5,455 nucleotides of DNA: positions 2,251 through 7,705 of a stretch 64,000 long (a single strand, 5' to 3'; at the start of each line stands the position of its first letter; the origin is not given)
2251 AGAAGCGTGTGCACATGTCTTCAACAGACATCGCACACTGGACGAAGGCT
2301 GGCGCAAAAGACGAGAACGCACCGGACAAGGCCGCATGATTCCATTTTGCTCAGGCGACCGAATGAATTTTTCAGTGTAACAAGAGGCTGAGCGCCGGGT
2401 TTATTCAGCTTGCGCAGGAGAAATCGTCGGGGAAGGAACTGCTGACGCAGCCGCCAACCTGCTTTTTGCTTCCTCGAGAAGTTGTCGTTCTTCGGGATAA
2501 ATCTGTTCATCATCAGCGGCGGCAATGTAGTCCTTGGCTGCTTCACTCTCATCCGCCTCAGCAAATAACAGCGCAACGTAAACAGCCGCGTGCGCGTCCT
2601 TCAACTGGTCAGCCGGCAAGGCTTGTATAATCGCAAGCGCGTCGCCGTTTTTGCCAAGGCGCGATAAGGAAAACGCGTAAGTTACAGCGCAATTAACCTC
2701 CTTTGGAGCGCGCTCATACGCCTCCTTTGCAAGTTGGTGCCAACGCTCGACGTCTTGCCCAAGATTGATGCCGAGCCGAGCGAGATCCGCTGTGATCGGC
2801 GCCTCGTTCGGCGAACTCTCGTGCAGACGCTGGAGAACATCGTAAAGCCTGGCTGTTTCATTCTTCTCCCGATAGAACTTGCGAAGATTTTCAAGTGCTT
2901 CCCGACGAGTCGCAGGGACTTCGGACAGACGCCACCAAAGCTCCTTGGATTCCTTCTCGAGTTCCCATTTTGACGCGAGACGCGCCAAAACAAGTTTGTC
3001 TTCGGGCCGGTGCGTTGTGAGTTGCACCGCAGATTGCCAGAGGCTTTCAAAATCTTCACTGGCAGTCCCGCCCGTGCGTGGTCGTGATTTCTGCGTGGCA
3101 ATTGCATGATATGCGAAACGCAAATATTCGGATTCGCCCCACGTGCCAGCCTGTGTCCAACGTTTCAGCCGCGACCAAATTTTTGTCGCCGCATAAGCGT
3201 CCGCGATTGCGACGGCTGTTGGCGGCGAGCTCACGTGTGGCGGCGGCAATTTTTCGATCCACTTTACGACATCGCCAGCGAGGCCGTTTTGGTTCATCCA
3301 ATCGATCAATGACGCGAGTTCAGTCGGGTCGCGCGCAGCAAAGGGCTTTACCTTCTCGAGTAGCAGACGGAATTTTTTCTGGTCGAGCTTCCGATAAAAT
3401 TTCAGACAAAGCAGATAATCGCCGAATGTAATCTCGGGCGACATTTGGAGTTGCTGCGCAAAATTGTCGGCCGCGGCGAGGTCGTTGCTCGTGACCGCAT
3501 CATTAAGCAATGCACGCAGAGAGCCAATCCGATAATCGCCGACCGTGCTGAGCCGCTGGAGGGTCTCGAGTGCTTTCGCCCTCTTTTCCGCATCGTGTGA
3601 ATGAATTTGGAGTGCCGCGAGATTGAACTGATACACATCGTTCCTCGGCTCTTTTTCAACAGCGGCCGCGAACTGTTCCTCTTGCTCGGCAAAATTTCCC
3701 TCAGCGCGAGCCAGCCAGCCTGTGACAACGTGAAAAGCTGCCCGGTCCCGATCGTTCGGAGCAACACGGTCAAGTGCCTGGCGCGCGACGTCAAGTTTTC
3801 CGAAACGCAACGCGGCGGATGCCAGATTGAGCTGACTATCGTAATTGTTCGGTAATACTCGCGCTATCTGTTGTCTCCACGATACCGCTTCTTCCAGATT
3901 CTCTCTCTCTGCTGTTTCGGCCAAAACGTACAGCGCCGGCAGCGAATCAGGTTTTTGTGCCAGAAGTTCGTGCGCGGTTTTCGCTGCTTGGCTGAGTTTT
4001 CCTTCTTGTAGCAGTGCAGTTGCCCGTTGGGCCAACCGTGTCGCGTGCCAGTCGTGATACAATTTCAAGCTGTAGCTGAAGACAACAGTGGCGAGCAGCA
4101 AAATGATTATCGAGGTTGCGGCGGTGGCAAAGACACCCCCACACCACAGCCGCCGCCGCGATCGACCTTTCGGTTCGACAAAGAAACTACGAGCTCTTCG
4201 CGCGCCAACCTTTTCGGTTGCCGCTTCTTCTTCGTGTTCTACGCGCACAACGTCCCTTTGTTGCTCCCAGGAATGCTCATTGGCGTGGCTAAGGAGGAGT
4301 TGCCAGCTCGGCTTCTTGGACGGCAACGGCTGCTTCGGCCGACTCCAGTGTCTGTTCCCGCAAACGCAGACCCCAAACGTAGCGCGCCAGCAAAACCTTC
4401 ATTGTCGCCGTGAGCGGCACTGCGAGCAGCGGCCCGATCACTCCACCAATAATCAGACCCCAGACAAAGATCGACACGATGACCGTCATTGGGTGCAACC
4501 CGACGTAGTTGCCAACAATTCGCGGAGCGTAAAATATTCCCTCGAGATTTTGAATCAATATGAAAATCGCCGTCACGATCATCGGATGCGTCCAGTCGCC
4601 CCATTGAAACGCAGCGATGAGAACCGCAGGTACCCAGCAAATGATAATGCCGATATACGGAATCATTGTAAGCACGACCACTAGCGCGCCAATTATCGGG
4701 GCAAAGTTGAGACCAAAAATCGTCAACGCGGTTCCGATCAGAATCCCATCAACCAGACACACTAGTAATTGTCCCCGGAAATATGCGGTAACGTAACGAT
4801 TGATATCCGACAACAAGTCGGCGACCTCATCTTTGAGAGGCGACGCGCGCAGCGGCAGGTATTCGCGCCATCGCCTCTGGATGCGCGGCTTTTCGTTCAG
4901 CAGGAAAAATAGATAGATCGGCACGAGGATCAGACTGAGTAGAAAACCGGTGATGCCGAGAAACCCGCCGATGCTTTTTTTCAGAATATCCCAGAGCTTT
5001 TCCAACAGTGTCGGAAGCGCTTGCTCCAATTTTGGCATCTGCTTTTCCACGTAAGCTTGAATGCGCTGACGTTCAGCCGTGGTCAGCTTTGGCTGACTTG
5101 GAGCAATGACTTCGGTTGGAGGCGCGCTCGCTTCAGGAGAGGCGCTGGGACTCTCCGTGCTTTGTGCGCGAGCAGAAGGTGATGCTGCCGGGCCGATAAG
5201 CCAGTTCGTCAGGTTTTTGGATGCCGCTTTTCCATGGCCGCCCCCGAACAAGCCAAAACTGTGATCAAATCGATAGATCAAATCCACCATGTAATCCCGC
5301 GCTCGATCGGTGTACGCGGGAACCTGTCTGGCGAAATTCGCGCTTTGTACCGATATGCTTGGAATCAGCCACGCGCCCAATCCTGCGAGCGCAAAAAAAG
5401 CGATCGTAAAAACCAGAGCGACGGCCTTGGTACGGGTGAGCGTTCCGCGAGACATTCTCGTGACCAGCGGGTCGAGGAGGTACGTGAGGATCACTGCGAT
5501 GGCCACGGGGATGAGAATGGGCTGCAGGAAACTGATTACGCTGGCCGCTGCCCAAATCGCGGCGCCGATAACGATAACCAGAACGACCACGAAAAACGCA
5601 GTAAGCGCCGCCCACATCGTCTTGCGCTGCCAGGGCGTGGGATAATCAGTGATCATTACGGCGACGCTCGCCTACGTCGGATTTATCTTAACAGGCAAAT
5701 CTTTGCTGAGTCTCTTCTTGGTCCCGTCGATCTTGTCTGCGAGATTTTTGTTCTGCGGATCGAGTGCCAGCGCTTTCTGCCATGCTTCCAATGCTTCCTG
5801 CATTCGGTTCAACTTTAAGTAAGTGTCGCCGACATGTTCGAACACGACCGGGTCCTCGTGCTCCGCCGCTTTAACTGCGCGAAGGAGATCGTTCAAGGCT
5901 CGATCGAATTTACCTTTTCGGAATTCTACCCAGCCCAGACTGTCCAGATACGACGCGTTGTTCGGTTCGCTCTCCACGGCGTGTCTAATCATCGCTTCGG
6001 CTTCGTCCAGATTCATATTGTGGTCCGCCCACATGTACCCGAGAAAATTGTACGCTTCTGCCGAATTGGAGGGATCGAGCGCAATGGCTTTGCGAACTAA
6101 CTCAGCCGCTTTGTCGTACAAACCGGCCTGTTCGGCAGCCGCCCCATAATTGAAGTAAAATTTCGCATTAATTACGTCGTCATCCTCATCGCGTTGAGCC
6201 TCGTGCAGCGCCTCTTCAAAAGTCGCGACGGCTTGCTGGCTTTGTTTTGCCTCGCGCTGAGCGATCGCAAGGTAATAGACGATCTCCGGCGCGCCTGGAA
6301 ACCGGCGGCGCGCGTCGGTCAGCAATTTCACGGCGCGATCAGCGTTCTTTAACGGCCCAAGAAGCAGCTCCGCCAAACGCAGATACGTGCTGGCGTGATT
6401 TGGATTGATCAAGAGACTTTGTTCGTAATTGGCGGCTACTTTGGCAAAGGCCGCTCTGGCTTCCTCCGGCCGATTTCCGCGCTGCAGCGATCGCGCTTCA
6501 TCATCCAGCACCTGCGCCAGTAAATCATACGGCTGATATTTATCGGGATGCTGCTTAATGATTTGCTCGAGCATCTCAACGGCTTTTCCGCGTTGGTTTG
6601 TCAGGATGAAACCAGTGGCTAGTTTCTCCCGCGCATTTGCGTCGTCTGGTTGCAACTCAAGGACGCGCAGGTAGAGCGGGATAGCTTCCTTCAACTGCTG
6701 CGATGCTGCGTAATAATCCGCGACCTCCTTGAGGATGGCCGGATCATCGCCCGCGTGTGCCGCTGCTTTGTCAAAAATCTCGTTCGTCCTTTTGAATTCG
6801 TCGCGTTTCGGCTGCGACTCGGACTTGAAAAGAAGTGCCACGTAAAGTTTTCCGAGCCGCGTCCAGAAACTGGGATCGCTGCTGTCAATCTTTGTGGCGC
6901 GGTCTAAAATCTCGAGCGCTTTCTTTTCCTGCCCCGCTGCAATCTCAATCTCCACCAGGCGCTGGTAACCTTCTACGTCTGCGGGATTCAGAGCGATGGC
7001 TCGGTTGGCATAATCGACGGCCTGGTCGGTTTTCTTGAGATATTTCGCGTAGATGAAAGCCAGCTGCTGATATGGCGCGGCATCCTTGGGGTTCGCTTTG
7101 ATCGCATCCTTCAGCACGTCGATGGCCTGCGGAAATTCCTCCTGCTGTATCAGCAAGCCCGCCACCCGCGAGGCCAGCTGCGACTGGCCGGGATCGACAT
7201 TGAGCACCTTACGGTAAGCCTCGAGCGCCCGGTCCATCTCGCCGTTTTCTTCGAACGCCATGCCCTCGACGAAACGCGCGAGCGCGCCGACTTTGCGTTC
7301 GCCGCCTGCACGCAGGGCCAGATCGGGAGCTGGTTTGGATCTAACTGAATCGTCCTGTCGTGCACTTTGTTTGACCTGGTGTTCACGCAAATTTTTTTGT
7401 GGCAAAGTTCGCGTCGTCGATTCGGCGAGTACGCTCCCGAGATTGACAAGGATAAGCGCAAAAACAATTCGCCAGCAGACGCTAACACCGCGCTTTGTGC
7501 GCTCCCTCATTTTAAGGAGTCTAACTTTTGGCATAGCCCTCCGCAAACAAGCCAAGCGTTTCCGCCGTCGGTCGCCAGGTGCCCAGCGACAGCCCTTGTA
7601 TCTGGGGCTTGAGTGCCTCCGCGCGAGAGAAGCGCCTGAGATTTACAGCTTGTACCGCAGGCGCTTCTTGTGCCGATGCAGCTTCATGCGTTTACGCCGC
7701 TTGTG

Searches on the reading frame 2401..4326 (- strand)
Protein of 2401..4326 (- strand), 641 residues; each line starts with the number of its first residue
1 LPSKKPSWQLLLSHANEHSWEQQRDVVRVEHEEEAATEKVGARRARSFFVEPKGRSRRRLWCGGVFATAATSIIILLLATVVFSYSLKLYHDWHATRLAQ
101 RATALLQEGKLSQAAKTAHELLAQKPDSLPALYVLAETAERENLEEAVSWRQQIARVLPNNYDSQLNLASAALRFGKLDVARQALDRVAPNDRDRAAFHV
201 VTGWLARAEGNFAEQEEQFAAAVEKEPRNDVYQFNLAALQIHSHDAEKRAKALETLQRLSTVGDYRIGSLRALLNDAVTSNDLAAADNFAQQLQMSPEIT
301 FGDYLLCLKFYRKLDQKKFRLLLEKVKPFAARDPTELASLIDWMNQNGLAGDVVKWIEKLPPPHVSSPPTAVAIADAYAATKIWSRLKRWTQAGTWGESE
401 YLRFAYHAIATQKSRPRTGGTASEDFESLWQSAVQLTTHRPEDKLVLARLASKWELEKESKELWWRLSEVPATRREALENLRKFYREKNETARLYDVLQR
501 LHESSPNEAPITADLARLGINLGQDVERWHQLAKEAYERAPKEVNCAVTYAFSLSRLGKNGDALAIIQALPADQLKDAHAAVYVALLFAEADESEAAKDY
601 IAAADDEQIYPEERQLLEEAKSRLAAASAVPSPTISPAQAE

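Call 68: search_protein_families(library=pfam, proteins=[window:2401-4326:-], max_evalue=0.0001)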
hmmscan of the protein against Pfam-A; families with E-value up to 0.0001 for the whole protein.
window:2401-4326:- (641 aa): 5 families
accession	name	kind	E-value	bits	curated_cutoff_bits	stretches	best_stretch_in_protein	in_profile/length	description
PF14559.12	TPR_19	-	3.4e-10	40.5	25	0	143-199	6-62/68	Tetratricopeptide repeat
PF13432.12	TPR_16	-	1.5e-07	32.2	32.7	1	166-227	1-62/65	Tetratricopeptide repeat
PF23914.1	TPR_CcmH_CycH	-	6.4e-06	26.5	42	0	91-161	83-154/158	Cytochrome c-type biogenesis protein H TPR domain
PF25062.1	ARM_TT21_N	-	3.5e-05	24.1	40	0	101-259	33-194/222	Tetratricopeptide repeat protein 21 N-terminal ARM repeat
PF25064.1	ARM_TT21_5th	-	6.5e-05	23.6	27.8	0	136-222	8-98/117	TT21 fifth ARM repeats domain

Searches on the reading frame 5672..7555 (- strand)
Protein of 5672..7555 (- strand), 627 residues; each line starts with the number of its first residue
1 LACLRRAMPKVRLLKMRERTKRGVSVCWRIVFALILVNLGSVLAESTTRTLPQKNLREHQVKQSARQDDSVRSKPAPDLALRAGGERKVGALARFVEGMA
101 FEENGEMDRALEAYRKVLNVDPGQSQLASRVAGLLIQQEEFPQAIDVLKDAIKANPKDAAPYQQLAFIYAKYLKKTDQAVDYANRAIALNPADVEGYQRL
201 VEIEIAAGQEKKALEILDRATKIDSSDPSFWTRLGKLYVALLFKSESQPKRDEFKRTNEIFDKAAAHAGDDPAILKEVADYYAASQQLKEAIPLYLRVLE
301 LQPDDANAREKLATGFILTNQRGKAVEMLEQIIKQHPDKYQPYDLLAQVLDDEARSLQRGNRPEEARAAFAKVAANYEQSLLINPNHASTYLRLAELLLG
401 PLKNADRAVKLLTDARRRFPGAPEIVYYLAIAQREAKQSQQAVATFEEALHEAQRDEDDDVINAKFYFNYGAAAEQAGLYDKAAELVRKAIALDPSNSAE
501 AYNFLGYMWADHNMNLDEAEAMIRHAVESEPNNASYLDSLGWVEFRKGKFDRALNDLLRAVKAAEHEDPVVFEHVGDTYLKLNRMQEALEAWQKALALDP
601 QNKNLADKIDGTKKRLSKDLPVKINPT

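Call 68: search_protein_families(library=pfam, proteins=[window:5672-7555:-], max_evalue=0.0001)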
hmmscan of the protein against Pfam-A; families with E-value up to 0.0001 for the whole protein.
window:5672-7555:- (627 aa): 27 families (the best 25 are shown)
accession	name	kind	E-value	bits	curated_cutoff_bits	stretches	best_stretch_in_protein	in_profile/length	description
PF13428.12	TPR_14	-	9.8e-39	128.3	23.5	1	195-237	2-44/44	Tetratricopeptide repeat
PF07719.23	TPR_2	-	5.2e-35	117.1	27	2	575-602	7-34/34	Tetratricopeptide repeat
PF14559.12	TPR_19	-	5.7e-34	116.7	25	4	103-165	3-64/68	Tetratricopeptide repeat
PF13432.12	TPR_16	-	7e-32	109.9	32.7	1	540-602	3-64/65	Tetratricopeptide repeat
PF00515.34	TPR_1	-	2.6e-30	103.4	27.8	1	576-602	8-34/34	Tetratricopeptide repeat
PF13414.12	TPR_11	-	6.6e-30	103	26.8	1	576-602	1-27/42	TPR repeat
PF13181.12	TPR_8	-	1.7e-28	96.7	25.7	0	575-602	7-34/34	Tetratricopeptide repeat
PF13431.12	TPR_17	-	4.9e-28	95.5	24.4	0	148-179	2-32/34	Tetratricopeptide repeat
PF13424.12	TPR_12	-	4.6e-27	94.5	30.1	1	428-494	8-75/77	Tetratricopeptide repeat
PF23914.1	TPR_CcmH_CycH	-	3.1e-22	79.5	42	1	470-568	56-155/158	Cytochrome c-type biogenesis protein H TPR domain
PF13174.12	TPR_6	-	7.2e-21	73.8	26.3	0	427-450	4-27/33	Tetratricopeptide repeat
PF12895.13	ANAPC3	-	5.4e-17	62.3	27.2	1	513-594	2-81/82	Anaphase-promoting complex, cyclosome, subunit 3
PF13429.12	TPR_15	-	5.6e-15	55.9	26.2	0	514-602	160-247/280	Tetratricopeptide repeat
PF25063.1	ARM_TT21_C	-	1e-14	55.4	35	0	396-509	28-139/209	Tetratricopeptide repeat protein 21 C-terminal ARM domain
PF13176.12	TPR_7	-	5.8e-11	42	27.9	0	576-602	6-32/36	Tetratricopeptide repeat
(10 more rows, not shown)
